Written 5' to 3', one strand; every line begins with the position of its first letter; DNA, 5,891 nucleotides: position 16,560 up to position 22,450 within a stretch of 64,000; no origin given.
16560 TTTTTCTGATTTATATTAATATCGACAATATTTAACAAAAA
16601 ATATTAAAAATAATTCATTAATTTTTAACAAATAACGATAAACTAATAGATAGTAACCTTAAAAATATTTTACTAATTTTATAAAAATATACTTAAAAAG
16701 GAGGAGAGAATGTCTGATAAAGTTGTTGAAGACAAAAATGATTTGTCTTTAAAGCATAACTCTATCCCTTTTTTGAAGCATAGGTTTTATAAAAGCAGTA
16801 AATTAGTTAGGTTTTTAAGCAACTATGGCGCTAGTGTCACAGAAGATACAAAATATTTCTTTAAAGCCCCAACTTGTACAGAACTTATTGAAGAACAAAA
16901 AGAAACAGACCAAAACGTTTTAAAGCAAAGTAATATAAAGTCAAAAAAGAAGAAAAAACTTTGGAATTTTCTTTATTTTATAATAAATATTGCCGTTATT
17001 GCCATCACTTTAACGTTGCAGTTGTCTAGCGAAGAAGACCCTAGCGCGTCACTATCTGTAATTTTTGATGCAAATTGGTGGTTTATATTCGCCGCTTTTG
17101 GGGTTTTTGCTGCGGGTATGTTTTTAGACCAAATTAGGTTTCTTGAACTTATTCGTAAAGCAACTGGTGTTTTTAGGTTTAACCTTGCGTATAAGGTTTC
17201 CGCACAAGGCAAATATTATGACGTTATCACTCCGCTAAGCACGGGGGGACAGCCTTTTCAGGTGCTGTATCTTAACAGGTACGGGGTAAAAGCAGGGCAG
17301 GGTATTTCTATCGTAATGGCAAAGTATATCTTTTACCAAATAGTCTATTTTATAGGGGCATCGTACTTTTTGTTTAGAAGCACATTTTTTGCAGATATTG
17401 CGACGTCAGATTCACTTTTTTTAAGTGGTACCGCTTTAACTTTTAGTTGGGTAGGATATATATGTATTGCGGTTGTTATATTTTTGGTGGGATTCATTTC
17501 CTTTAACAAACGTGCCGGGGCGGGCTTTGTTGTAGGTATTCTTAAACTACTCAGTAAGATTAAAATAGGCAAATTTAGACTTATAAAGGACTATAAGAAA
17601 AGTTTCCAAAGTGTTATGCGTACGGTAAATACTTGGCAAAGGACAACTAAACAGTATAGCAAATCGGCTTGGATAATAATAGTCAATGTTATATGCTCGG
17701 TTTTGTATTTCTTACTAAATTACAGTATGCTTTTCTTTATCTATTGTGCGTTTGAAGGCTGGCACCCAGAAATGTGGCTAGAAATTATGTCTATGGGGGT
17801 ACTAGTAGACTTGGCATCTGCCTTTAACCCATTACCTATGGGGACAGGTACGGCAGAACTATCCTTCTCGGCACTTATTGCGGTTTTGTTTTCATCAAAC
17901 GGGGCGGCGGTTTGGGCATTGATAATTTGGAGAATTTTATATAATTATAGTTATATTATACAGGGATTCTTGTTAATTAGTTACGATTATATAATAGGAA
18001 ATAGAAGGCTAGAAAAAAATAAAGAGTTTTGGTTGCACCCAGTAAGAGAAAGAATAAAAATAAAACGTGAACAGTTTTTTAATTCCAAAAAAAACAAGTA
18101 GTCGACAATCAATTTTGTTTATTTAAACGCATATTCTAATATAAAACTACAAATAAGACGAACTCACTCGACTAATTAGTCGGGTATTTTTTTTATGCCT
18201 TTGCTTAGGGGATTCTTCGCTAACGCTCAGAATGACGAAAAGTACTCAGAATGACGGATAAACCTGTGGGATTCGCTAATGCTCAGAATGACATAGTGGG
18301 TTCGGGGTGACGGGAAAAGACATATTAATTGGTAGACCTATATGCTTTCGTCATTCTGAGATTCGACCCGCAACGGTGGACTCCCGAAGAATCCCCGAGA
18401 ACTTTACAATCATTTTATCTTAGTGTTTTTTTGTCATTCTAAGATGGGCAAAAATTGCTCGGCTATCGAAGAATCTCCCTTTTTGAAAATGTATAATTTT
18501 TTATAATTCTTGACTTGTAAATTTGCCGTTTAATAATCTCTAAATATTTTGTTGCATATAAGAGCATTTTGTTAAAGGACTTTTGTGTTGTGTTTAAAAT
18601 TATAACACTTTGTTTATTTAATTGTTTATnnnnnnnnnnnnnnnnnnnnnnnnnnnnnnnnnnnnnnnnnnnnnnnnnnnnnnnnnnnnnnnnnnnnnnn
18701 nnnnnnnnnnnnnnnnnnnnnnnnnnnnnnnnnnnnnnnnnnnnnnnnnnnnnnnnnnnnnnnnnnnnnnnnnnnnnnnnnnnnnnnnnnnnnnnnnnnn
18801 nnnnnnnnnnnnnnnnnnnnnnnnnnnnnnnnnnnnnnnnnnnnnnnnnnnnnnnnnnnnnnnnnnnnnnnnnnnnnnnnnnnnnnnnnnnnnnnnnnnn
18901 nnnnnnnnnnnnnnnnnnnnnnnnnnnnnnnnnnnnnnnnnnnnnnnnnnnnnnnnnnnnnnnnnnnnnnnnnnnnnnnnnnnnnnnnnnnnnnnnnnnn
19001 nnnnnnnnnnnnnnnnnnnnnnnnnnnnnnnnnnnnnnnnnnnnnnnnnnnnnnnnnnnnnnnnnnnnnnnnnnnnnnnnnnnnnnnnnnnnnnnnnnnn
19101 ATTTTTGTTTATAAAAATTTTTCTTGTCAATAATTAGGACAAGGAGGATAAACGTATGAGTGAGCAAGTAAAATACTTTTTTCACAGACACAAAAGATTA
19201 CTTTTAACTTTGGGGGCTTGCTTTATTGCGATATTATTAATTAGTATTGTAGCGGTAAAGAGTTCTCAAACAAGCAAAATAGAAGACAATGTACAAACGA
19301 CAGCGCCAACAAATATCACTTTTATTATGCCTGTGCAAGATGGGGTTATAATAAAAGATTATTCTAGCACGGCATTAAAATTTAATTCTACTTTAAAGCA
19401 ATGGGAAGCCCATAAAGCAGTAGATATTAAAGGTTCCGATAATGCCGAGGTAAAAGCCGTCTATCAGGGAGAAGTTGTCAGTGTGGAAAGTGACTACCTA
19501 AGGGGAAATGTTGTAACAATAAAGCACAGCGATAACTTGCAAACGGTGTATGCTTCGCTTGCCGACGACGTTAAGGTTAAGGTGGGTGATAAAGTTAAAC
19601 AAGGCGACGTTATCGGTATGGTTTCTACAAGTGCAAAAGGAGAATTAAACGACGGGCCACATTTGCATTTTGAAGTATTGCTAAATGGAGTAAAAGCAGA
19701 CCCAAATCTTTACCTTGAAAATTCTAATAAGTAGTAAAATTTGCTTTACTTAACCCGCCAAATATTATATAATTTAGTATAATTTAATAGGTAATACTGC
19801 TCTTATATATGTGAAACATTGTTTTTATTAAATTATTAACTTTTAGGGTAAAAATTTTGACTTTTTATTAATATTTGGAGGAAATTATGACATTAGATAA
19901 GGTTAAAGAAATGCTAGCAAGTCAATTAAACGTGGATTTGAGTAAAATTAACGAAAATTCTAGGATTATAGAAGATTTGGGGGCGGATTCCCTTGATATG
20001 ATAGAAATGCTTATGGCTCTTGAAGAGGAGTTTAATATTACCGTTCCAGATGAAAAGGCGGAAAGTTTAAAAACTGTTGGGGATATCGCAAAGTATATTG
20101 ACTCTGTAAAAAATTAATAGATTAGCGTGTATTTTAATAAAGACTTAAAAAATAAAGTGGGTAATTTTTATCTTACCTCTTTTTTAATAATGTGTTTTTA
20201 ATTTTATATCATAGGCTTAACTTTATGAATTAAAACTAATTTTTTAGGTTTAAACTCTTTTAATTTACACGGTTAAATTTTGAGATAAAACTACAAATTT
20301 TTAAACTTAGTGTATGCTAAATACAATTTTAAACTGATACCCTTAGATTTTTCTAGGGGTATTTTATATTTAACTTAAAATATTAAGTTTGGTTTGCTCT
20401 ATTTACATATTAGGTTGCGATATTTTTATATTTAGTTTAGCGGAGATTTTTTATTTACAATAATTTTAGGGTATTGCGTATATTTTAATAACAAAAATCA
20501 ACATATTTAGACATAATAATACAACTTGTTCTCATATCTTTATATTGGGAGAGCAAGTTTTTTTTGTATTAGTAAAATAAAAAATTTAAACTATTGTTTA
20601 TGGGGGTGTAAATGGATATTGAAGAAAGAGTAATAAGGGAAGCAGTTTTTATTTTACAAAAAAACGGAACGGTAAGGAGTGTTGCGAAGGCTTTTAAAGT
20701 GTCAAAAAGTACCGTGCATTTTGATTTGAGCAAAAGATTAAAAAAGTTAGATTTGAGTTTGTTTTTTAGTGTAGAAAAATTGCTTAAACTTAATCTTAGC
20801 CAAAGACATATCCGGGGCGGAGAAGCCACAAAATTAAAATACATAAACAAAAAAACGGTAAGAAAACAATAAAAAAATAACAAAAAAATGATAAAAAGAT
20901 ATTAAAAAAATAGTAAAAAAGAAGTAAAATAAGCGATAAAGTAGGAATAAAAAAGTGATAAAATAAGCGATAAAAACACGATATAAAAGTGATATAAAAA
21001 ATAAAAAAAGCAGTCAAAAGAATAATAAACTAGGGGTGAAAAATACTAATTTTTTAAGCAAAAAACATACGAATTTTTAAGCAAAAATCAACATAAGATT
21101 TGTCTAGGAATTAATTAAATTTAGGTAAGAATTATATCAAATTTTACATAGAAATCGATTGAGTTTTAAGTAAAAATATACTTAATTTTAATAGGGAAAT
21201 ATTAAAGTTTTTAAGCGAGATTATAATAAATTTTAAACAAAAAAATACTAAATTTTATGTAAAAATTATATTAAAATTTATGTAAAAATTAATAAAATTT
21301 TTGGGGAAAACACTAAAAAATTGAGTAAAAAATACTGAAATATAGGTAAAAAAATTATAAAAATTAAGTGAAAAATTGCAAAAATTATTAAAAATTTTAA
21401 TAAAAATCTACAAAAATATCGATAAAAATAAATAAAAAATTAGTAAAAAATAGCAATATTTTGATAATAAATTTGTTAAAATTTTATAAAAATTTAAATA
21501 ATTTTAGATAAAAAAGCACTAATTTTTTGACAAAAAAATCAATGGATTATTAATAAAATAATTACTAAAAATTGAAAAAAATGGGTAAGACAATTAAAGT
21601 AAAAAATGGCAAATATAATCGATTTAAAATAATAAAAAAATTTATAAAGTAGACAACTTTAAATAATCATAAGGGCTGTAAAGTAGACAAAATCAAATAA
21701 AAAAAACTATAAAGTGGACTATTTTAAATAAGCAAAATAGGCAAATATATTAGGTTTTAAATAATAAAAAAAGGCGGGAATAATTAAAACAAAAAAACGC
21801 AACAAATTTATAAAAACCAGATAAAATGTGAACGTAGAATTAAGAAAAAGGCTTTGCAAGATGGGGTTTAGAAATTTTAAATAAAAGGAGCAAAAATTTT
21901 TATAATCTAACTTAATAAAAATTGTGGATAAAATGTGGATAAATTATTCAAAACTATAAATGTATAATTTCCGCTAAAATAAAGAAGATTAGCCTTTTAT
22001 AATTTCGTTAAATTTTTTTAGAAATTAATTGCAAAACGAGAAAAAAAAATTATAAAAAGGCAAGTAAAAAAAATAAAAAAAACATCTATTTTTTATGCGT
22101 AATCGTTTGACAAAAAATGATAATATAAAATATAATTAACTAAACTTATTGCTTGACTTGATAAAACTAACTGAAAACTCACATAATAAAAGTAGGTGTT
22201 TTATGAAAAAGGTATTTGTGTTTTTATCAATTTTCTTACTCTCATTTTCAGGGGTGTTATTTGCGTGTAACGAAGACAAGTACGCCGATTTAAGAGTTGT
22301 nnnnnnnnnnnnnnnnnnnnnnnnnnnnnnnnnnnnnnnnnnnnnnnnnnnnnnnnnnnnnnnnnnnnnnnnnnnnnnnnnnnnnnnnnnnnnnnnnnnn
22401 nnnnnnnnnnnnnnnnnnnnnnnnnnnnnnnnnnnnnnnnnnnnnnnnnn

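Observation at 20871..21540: Hundreds of bp of helically phased A-tracts (period ~11 bp) between spoIIID and the giant gene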

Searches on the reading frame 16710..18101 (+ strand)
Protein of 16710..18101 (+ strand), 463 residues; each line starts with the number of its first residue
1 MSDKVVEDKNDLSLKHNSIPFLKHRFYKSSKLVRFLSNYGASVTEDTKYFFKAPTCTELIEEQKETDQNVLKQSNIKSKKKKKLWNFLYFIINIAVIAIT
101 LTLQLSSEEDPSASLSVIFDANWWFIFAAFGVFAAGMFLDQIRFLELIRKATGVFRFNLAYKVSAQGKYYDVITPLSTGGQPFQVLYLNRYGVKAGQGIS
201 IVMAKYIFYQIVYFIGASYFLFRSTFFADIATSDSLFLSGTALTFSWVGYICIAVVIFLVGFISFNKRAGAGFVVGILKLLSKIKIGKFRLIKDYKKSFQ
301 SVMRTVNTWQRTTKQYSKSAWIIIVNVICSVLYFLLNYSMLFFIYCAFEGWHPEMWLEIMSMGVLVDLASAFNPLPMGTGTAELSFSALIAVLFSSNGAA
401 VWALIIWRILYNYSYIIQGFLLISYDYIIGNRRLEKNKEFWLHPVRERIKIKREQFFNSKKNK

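Call 12: search_protein_families(library=pfam, proteins=[window:16710-18101:+])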
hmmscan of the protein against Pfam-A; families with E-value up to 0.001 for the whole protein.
window:16710-18101:+ (463 aa): 1 family
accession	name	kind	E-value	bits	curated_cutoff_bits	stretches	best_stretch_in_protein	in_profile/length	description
PF03706.18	LPG_synthase_TM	-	1.5e-24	87.4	33.4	1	91-418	2-301/302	Lysylphosphatidylglycerol synthase TM region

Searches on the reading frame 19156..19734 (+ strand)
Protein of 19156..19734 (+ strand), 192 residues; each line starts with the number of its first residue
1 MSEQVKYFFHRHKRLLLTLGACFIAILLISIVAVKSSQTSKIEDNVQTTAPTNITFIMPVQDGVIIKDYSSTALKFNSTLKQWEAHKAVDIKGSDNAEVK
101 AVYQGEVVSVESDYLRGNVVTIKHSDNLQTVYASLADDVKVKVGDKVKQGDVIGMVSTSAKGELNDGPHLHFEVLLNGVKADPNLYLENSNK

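Call 12: search_protein_families(library=pfam, proteins=[window:19156-19734:+])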
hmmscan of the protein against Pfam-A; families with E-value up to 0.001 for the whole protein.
window:19156-19734:+ (192 aa): 1 family
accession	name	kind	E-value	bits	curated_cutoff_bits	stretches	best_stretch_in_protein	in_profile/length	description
PF01551.29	Peptidase_M23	-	1.3e-24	86.7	28.7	1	85-183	2-96/96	Peptidase family M23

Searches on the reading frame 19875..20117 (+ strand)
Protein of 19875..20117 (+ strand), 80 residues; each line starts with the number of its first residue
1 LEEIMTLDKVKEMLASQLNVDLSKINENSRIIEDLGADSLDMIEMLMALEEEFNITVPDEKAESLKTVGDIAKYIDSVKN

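Call 12: search_protein_families(library=pfam, proteins=[window:19875-20117:+])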
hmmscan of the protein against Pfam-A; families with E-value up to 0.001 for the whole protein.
window:19875-20117:+ (80 aa): 3 families
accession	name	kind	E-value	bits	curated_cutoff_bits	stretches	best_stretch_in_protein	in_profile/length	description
PF00550.31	PP-binding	-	9.3e-16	58.3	20.8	1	8-75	1-67/67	Phosphopantetheine attachment site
PF14573.12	PP-binding_2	-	1.8e-06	28.6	32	1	14-77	23-86/96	Acyl-carrier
PF23297.2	ACP_SdgA_C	-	0.0005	20.5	27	1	9-58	14-62/95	Highly reducing polyketide synthase sdgA, C-terminal ACP domain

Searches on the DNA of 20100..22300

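Call 68: search_rna_families(source=window, start=20100, end=22300, threshold=evalue, max_evalue=1)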
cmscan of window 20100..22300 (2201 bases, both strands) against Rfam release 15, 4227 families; matches with E-value up to 1: 0.
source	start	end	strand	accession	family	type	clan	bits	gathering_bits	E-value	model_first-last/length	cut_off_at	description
